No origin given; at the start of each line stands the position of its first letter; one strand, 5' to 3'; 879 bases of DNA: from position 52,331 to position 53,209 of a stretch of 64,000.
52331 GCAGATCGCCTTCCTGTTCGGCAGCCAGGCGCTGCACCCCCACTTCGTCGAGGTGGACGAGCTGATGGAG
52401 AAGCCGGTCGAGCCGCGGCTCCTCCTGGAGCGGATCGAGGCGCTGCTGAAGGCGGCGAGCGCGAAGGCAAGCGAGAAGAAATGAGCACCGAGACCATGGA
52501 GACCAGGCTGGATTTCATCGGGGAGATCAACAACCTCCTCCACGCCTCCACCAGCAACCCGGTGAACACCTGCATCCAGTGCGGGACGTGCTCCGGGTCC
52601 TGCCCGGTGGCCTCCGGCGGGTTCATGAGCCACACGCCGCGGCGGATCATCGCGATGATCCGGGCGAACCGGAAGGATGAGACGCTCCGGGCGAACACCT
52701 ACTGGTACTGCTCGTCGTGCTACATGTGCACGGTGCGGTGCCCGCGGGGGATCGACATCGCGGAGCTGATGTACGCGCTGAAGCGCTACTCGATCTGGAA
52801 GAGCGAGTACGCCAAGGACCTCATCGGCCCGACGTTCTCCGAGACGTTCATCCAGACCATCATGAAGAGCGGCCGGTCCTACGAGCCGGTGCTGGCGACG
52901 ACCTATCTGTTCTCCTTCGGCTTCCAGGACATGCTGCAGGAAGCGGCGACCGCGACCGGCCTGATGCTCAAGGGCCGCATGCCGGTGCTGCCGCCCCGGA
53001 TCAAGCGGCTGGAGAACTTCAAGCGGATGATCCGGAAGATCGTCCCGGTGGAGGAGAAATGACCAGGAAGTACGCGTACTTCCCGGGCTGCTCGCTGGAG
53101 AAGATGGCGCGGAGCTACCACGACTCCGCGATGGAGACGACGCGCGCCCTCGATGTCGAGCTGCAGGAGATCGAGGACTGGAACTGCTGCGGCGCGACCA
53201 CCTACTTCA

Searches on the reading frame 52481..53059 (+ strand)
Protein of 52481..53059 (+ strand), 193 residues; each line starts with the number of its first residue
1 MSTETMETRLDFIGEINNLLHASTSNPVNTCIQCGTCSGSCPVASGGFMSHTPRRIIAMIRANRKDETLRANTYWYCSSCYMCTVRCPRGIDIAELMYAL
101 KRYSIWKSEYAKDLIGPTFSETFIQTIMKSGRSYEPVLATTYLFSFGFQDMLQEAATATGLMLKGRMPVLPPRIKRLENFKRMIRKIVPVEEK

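Call 18: search_protein_families(library=pfam, max_evalue=0.001, proteins=[window:52481-53059:+])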
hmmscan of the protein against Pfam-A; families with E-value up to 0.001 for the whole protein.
seq(193 aa): 6 families
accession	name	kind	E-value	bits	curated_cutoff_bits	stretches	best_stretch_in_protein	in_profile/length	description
PF13183.11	Fer4_8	-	1.1e-11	45.6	27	1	28-91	2-68/68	4Fe-4S dicluster domain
PF13534.11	Fer4_17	-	1.4e-09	38.8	22.2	1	31-92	2-61/61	4Fe-4S dicluster domain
PF13187.11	Fer4_9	-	6.2e-07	29.8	27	1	31-90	2-50/52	4Fe-4S dicluster domain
PF13237.11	Fer4_10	-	7.5e-06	26.2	25.5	1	29-88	7-53/53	4Fe-4S dicluster domain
PF12838.12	Fer4_7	-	1.5e-05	25.8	27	1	30-91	1-52/52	4Fe-4S dicluster domain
PF13746.11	Fer4_18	-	0.00012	22.7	27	0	63-95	47-79/114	4Fe-4S dicluster domain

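Call 44: search_protein_families(library=ncbifam, max_evalue=0.00001, proteins=[window:52481-53059:+])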
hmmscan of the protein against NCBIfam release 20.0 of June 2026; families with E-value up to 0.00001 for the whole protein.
seq(193 aa): 15 families
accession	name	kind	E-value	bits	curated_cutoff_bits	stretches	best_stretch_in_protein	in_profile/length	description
TIGR03290.1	CoB_CoM_SS_C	equivalog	9.1e-21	74.4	160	1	28-112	1-83/144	CoB--CoM heterodisulfide reductase subunit C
NF041890.1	hdrC_Methbact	equivalog_domain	9.4e-16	58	270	1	6-125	6-123/192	ferredoxin:CoB-CoM heterodisulfide reductase subunit HdrC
NF041779.1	hetero_SS_HdrC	equivalog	2.1e-15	56.7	350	1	17-107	19-106/198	ferredoxin:CoB-CoM heterodisulfide reductase subunit HdrC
NF038018.1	qmoC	equivalog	3.4e-14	53.1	300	1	20-108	9-95/360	quinone-interacting membrane-bound oxidoreductase complex subunit QmoC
NF008369.0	PRK11168.1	equivalog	5.6e-11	42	278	1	24-101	6-84/401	anaerobic glycerol-3-phosphate dehydrogenase subunit C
NF042952.1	MFR_FeS_SdhB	equivalog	1e-09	37.9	600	1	71-170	198-293/320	8-methylmenaquinol:fumarate reductase iron-sulfur subunit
NF009226.0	PRK12576.1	equivalog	2e-09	37.2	344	1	30-153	155-288/317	succinate dehydrogenase/fumarate reductase iron-sulfur subunit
TIGR03379.1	glycerol3P_GlpC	equivalog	1.4e-07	30.6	279.9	1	28-122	4-99/397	anaerobic glycerol-3-phosphate dehydrogenase subunit GlpC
NF004898.0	PRK06259.1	equivalog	1.4e-07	30.5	385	1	24-95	129-206/488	fumarate reductase (CoM/CoB) subunit TfrB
TIGR01945.1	rnfC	subfamily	2.9e-07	29.4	245.95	1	24-98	358-425/435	RnfABCDGE type electron transport complex subunit C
NF045670.1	quin_L_LdhH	equivalog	3.2e-07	29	800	1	24-137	299-409/706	L-lactate dehydrogenase (quinone) large subunit LdhH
NF004616.0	PRK05950.1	subfamily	2.2e-06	27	228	1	27-104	145-233/238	succinate dehydrogenase iron-sulfur subunit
TIGR04105.1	FeFe_hydrog_B1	subfamily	5.9e-06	25.2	450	1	29-154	142-260/462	monomeric [FeFe] hydrogenase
TIGR00384.1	dhsB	subfamily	6.1e-06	25.8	88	0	24-96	135-217/222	succinate dehydrogenase and fumarate reductase iron-sulfur protein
NF041837.1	rnfC_Methano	equivalog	8.6e-06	24.9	650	0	29-98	358-420/438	Rnf electron transport complex subunit RnfC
